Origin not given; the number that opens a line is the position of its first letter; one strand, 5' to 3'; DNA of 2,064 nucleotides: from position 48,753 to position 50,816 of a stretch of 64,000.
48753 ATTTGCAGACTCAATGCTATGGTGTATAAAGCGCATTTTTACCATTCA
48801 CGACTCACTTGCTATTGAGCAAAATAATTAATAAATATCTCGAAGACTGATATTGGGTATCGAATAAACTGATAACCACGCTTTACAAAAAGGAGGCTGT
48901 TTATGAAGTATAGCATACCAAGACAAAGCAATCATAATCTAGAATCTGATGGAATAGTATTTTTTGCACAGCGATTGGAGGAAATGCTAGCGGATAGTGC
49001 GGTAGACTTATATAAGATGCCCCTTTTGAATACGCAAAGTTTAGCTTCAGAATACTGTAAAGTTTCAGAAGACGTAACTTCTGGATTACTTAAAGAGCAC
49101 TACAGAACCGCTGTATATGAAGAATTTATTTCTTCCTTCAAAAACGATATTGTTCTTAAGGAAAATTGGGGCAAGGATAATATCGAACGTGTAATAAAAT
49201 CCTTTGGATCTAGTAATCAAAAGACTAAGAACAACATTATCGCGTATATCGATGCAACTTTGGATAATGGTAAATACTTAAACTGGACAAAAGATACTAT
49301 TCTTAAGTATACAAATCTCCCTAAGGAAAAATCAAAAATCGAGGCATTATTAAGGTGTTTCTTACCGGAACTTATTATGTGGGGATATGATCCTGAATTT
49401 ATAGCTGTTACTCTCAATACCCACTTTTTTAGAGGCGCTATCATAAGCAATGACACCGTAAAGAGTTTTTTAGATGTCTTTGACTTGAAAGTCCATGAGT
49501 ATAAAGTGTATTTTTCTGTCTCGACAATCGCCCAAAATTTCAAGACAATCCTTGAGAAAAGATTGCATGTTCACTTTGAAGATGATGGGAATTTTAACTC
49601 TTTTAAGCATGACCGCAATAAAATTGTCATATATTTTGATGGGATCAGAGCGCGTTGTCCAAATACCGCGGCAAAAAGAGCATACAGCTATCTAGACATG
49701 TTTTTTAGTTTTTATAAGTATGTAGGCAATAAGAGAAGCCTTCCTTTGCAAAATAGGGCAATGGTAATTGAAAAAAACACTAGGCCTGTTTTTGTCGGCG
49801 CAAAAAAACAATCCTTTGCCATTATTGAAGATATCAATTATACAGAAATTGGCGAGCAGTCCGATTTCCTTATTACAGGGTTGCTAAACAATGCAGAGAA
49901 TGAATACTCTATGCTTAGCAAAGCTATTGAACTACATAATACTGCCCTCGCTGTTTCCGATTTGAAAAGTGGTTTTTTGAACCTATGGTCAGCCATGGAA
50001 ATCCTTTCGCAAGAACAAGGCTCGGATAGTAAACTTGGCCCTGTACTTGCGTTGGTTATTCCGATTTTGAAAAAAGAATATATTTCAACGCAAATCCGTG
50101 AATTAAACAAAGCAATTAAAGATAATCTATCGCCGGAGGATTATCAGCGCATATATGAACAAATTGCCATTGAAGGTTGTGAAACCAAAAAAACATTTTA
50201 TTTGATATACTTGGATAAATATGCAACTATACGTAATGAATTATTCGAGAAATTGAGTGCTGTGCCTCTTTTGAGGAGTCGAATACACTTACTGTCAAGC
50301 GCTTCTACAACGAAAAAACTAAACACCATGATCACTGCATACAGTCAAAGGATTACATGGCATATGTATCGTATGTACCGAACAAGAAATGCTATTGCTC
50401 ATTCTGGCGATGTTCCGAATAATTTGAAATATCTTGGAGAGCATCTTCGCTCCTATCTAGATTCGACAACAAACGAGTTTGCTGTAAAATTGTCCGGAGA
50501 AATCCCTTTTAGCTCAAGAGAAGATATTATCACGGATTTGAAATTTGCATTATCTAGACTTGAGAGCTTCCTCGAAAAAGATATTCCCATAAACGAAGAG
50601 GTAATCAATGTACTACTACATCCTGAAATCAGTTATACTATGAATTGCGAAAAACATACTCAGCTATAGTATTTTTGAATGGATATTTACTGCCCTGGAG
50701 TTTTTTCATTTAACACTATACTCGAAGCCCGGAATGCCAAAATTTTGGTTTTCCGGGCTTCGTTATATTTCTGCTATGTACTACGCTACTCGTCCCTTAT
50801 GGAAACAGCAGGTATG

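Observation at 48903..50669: Stand-alone 588-aa HEPN-like (Rx4H) protein in an AT-rich insert: candidate undescribed abortive-infection/defence gene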

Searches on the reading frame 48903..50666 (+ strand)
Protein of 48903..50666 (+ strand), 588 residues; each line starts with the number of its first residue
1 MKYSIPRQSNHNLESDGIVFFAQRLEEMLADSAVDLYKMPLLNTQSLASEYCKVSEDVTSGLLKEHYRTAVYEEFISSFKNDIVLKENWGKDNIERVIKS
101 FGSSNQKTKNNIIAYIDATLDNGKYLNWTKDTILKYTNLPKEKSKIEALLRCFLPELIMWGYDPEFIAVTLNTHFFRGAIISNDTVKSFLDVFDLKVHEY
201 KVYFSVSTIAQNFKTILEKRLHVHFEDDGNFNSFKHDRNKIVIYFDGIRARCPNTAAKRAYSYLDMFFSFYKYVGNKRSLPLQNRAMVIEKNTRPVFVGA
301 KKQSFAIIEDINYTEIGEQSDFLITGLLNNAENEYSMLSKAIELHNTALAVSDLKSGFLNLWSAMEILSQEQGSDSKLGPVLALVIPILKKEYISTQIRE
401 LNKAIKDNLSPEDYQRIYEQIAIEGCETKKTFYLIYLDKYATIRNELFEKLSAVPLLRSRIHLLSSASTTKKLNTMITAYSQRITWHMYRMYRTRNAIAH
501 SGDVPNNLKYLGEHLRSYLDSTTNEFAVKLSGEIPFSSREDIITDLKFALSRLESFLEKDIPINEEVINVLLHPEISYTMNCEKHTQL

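Call 3: search_protein_families(library=pfam, proteins=[window:48903-50666:+], max_evalue=10)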
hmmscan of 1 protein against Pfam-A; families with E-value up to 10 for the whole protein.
window:48903-50666:+ (588 aa): 1 family
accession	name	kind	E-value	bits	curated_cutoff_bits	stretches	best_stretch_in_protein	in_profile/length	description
PF17419.7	MauJ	-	0.031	15.6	28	0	341-372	1-31/116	Methylamine utilization protein MauJ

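Call 4: search_protein_families(library=padloc, proteins=[window:48903-50666:+], max_evalue=10)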
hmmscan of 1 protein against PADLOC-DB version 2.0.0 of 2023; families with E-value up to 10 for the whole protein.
window:48903-50666:+ (588 aa): 1 family
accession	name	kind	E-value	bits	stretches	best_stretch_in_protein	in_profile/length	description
PDLC02157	ApeA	-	1.6e-07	28.4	2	333-523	356-549/601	-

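Call 5: search_protein_families(library=ncbifam, proteins=[window:48903-50666:+], max_evalue=10)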
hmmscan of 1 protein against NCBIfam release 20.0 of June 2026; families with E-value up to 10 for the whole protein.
window:48903-50666:+ (588 aa): 0 families

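Call 6: find_homologous_proteins(query=window:48903-50666:+, max_evalue=0.001)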
Query window:48903-50666:+ (588 aa): 106 proteins with E <= 0.001 among 8000 candidates.
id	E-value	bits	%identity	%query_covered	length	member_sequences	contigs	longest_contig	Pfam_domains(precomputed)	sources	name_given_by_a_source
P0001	0.0e+0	1301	99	100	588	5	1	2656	-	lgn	-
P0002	0.0e+0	1080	80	100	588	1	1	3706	-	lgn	-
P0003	0.0e+0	1047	77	100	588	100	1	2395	-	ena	-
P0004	0.0e+0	1040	99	80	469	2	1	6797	-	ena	-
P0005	0.0e+0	1014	75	100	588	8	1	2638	-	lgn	-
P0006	4.8e-295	998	74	100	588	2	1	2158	-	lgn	-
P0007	1.1e-289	980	72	100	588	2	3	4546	-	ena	-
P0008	2.1e-286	969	71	100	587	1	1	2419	-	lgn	-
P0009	1.6e-283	960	71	100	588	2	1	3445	-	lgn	-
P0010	1.1e-280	950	70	99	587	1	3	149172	-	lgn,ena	-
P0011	2.2e-278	943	71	100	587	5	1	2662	-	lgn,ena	-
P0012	5.8e-277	938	69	99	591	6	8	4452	-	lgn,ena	-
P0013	1.5e-276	937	69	100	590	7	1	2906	-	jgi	-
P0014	2.1e-276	936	69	100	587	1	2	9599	-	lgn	-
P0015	3.9e-273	926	70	99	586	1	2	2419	-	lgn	-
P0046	1.7e-239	815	61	100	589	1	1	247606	-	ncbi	-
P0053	1.2e-216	739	55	100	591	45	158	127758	-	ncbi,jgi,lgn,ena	jgi:hypothetical protein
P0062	6.8e-210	717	54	100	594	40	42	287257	-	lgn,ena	-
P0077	4.6e-200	684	53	99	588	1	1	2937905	-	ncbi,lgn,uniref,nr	ncbi:hypothetical protein RBG61_01415 [Paludicola sp. MB14-C6]|uniref:hypothetical protein n=1 Tax=P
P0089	1.7e-117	412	37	98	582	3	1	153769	-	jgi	-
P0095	9.7e-104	366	35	99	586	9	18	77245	-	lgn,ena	-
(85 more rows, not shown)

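Call 7: search_solved_structures(query=window:48903-50666:+, max_evalue=10, show_alignments=2)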
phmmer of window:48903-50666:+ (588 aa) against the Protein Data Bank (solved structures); distinct sequences matched with E-value up to 10: 12.
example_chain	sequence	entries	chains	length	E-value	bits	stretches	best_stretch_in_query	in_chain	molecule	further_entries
9hxb_A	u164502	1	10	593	2.9e-36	128.8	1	7-532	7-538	Bacterial antiviral defense protein Ec2ApeA from Escherichia coli strain 2-156-04_S4_C1 (d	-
9hxi_A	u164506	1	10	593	4.4e-36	128.2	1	7-532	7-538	Bacterial antiviral defense protein Ec2ApeA from Escherichia coli strain 2-156-04_S4_C1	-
9hxd_A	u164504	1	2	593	4.9e-36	128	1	7-532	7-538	Bacterial antiviral defense protein Ec2ApeA from Escherichia coli strain 2-156-04_S4_C1 (o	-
9hxe_A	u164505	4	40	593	2.9e-35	125.5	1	7-532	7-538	Bacterial antiviral defense protein Ec2ApeA from Escherichia coli strain 2-156-04_S4_C1 (H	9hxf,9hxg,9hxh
9hxj_A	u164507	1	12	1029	4.7e-32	114.9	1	17-530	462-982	Maltose/maltodextrin-binding periplasmic protein,Bacterial antiviral defense protein Ec3Ap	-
9hxm_A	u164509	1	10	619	6.5e-07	31.9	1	338-526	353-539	Putative bacterial antiviral defense protein Ec4ApeA from Escherichia coli strain 10434wH1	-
9hxn_A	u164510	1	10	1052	6.6e-06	28.6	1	20-524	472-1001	Maltose/maltodextrin-binding periplasmic protein,Bacterial antiviral defense protein Ec1Ap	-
7rr5_T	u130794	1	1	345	0.12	14.6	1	51-125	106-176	Translation machinery-associated protein 46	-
4hre_E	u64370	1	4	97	1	11.4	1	263-337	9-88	Protein S100-A10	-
1a4p_A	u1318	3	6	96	1.1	11.3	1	264-337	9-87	S100A10 | Protein S100-A10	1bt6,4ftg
4drw_A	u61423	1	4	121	1.3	11.1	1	262-338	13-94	Protein S100-A10/Annexin A2 chimeric protein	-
4hrh_A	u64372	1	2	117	1.3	11.1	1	262-338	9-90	Protein S100-A10, Annexin A2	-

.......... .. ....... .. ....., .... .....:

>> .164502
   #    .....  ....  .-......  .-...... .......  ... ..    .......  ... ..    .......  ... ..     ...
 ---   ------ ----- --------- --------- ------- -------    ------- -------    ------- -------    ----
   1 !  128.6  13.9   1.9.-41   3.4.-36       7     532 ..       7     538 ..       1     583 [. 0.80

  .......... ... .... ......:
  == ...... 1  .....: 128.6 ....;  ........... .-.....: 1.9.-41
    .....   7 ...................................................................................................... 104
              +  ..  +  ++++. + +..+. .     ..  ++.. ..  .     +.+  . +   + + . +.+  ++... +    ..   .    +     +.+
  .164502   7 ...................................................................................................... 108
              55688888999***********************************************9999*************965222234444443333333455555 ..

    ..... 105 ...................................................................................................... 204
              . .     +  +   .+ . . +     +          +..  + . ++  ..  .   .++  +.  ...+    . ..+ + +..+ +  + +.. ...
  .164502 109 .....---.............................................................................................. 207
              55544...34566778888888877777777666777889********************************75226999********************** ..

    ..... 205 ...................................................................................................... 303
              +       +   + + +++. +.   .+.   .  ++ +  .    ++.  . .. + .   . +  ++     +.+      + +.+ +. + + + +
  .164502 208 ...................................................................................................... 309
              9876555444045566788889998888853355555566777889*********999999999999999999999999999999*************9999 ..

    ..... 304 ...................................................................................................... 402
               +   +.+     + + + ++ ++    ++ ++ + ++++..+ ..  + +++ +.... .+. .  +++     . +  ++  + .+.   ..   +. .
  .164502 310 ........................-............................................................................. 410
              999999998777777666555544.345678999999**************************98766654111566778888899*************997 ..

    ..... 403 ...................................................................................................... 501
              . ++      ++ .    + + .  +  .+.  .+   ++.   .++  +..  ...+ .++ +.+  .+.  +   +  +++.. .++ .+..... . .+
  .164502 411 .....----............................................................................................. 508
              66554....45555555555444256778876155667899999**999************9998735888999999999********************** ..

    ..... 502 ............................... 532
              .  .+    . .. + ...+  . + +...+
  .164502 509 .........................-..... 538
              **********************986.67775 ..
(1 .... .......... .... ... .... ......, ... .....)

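Call 8: search_protein_families(library=phrogs, proteins=[window:48903-50666:+], max_evalue=10)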
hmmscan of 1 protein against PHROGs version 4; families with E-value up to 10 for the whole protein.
window:48903-50666:+ (588 aa): 0 families

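Call 29: find_encoding_contigs(protein=window:48903-50666:+, flank=10000, max_places=6)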
Protein window:48903-50666:+ (588 aa): 2 contigs read that carry it; 2 places shown.
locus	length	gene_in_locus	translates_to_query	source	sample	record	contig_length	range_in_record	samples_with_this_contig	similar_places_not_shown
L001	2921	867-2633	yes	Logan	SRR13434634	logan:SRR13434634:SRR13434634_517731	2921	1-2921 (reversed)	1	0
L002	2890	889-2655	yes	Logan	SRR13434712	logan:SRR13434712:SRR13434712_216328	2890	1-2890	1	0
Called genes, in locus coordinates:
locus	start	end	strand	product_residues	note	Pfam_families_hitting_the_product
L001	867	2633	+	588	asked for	-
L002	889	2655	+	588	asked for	-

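Call 30: find_encoding_contigs(protein=P0010, flank=10000, max_places=2)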
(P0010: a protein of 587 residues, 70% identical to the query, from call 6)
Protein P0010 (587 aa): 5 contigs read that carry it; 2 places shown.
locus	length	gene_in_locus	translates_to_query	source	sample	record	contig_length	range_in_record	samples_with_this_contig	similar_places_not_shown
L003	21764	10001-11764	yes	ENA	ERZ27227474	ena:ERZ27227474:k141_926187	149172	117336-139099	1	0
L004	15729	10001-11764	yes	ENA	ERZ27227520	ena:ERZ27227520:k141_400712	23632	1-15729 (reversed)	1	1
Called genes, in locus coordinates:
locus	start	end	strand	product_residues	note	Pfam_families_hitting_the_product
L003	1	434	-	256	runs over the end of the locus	PF04203:Sortase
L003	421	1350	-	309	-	PF04203:Sortase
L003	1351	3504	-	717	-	PF16555:GramPos_pilinD1, PF17802:SpaA (faint), PF00746:Gram_pos_anchor (weak)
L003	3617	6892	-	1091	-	PF17210:SdrD_B (faint), PF13620:CarboxypepD_reg (faint), PF17802:SpaA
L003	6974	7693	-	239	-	-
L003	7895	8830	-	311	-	PF02195:ParB_N, PF17762:HTH_ParB (weak)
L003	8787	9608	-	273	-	PF00142:Fer4_NifH, PF01656:CbiA, PF02374:ArsA_ATPase, PF06564:CBP_BcsQ, PF09140:MipZ (faint), PF10609:ParA, PF13614:AAA_31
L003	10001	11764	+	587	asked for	-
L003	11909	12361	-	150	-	-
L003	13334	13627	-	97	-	-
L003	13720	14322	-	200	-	-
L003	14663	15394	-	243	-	PF13580:SIS_2, PF01380:SIS (faint)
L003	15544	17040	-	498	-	PF02378:PTS_EIIC, PF00367:PTS_EIIB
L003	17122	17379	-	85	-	PF00381:PTS-HPr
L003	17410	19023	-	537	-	PF05524:PEP-utilisers_N, PF00391:PEP-utilizers, PF02896:PEP-utilizers_C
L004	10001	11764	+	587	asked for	-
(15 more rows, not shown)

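Call 31: find_encoding_contigs(protein=P0053, flank=10000, max_places=4)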
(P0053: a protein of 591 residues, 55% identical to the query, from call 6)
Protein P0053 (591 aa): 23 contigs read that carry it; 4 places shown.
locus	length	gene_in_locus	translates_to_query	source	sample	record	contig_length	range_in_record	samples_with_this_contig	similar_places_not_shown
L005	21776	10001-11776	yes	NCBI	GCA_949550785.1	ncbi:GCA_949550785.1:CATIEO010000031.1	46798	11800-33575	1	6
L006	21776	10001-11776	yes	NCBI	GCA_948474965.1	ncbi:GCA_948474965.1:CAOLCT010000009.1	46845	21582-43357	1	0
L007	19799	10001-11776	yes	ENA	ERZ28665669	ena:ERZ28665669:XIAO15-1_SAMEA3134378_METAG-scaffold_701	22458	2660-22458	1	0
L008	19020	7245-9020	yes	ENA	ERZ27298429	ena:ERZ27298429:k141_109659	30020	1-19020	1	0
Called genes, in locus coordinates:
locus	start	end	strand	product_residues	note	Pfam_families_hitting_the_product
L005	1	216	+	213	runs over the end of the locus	PF08876:DUF1836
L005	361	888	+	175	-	PF04542:Sigma70_r2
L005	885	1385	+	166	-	-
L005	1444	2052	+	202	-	-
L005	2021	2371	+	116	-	PF18917:LiaI-LiaF-like_TM1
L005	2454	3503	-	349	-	PF09084:NMT1, PF13379:NMT1_2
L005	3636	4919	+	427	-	PF13421:Band_7_1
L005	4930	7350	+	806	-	PF00580:UvrD-helicase, PF01443:Viral_helicase1 (faint), PF13245:AAA_19, PF13604:AAA_30 (faint), PF13361:UvrD_C, PF13538:UvrD_C_2 (weak), PF21196:PcrA_UvrD_tudor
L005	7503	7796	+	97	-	-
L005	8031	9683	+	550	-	PF05958:tRNA_U5-meth_tr, PF05175:MTS, PF02475:TRM5-TYW2_MTfase (weak), PF03602:Cons_hypoth95 (weak), PF09445:Methyltransf_15 (weak), PF13649:Methyltransf_25, PF13847:Methyltransf_31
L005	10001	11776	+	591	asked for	-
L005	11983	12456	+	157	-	PF18789:DarA_C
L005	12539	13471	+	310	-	PF12083:DUF3560 (weak)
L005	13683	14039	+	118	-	-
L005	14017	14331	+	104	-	-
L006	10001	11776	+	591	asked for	-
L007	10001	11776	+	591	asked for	-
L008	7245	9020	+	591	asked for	-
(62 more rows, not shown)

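Call 32: find_encoding_contigs(protein=P0077, flank=10000, max_places=2)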
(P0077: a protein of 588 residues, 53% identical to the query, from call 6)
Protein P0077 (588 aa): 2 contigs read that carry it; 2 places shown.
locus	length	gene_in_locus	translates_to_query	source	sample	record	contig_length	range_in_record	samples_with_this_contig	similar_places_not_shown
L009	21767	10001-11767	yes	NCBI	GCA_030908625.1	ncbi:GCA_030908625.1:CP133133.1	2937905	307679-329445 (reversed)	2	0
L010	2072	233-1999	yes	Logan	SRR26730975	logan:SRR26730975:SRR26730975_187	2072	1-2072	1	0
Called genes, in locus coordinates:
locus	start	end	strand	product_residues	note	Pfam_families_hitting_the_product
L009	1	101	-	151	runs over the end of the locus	-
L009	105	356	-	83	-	-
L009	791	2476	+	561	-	PF24389:ORC-CDC6-like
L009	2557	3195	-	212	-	PF08378:NERD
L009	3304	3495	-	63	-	-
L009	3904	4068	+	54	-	-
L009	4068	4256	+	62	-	-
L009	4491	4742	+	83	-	-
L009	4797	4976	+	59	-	-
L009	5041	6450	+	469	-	-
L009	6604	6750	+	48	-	-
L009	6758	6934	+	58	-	-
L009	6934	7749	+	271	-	PF05707:Zot (faint)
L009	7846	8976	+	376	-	PF18106:Rol_Rep_N, PF02486:Rep_trans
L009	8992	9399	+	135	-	-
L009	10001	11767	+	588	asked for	-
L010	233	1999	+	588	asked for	-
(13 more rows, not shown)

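Call 41: predict_structure(alignment_id=A1)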
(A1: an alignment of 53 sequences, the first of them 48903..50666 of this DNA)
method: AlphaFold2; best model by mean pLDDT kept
length: 588 residues; sequences in the alignment: 53
mean_pLDDT: 90.3   pTM: 0.89
mean pLDDT of the five models: 90.3, 89.3, 87.9, 87.5, 87.3
residues with pLDDT >= 90: 424; 70-90: 139; 50-70: 15; < 50: 10
segments of 3 or more residues with pLDDT < 50: 581-588
pLDDT, mean of each block of 10 residues (from residue 1): 84 84 95 86 95 95 92 97 96 96 93 97 95 91 93 94 93 87 93 95 94 92 93 90 95 94 89 84 91 87 69 84 89 89 93 90 92 70 95 94 95 95 87 95 96 94 95 95 95 93 87 93 92 84 93 94 94 76 43
secondary structure, 60 per line:
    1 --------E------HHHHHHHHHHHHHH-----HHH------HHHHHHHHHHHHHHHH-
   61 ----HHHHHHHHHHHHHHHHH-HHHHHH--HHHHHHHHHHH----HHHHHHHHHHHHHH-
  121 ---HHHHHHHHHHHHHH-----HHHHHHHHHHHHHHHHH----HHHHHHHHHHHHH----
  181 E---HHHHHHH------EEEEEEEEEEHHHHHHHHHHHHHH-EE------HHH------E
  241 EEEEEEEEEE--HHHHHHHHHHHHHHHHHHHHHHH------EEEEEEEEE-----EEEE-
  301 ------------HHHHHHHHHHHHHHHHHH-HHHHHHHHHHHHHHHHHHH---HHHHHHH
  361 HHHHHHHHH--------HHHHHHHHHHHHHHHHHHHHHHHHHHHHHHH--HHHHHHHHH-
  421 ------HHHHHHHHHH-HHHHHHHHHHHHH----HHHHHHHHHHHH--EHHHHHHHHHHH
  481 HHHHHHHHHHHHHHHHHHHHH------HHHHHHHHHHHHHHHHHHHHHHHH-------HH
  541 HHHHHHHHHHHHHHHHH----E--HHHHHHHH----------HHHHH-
elements in order: H16-29 H44-59 H65-81 H83-88 H91-101 H106-119 H124-137 H143-159 H164-176 H185-191 E198-207 H208-221 E240-250 H253-275 E282-290 E296-299 H313-330 H332-350 H354-369 H378-408 H411-419 H427-436 H438-450 H455-466 H470-501 H508-531 H539-557 H565-572 H583-587
